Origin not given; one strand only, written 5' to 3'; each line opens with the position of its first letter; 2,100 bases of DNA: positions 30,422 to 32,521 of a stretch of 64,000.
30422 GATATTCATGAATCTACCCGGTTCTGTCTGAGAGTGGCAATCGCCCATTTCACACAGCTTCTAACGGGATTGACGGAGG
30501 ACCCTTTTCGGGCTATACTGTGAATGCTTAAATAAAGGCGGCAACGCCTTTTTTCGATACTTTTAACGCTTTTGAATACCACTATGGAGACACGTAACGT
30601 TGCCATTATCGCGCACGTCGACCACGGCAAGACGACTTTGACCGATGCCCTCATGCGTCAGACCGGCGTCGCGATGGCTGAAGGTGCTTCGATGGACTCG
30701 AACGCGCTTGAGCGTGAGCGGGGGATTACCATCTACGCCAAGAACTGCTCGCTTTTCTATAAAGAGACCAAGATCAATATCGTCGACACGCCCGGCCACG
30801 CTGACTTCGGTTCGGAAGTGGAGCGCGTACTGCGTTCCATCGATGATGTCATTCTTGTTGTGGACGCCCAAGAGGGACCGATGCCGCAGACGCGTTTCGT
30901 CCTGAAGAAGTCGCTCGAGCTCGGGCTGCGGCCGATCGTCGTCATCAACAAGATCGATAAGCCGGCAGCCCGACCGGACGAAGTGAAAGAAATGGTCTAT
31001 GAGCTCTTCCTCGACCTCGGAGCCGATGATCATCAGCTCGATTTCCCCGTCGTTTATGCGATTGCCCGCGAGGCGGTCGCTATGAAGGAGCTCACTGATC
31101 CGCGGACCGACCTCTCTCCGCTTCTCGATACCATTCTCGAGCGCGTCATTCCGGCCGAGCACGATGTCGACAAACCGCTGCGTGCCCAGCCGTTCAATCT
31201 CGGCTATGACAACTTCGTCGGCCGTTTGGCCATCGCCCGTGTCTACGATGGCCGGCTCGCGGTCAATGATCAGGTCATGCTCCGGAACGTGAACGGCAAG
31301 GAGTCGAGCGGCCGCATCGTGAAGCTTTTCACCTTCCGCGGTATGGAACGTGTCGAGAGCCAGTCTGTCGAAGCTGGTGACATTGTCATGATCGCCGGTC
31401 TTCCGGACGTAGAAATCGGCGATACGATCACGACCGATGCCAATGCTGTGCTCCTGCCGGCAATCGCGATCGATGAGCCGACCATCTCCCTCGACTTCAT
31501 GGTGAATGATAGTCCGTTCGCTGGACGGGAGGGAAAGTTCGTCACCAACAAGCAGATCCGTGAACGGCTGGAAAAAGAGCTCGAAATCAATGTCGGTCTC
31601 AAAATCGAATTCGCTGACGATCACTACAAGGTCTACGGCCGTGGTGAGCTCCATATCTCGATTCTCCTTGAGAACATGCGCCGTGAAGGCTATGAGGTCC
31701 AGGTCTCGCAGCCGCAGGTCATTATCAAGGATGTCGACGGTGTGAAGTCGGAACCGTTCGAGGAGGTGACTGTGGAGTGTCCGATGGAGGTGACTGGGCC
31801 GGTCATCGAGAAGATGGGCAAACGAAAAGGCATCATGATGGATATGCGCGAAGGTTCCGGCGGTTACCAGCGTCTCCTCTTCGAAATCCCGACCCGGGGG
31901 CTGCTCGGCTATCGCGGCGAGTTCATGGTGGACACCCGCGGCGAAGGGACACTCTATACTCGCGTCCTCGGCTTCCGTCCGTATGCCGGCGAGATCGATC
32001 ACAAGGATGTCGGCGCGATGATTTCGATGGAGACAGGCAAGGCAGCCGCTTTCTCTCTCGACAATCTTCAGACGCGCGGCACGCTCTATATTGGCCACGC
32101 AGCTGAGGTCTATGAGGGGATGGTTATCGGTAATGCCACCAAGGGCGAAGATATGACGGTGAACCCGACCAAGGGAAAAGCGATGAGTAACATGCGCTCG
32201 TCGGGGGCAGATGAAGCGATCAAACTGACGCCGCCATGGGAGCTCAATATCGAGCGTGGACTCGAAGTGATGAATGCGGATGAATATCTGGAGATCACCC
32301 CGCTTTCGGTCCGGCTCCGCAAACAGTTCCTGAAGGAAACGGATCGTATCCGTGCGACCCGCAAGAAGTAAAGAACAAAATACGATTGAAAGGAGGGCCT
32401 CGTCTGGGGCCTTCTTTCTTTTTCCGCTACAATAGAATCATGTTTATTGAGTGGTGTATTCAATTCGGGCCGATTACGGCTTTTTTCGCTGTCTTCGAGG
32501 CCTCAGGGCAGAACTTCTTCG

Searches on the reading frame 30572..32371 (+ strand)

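Call 52: search_protein_families(library=pfam, proteins=[window:30572-32371:+], max_evalue=0.00001)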
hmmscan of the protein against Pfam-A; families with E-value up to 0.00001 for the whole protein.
window:30572-32371:+ (599 aa): 6 families
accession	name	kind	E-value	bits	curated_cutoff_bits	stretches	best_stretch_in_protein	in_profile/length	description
PF00009.33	GTP_EFTU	-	8.3e-54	182.5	26.5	1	6-176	2-180/188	Elongation factor Tu GTP binding domain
PF21018.2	BipA_C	-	5e-39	132.9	23.8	1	481-588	2-109/110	TypA/BipA C-terminal domain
PF00679.30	EFG_C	-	3.8e-19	69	27.9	1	393-475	3-85/89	Elongation factor G C-terminus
PF03144.31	GTP_EFTU_D2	-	4.3e-14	53.1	30.3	1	217-287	1-73/73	Elongation factor Tu domain 2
PF22042.2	EF-G_D2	-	1e-08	35.6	27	1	208-288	7-83/84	Elongation factor G domain 2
PF01926.29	MMR_HSR1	-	2.2e-06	28.2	21.9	1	10-127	2-113/113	50S ribosome-binding GTPase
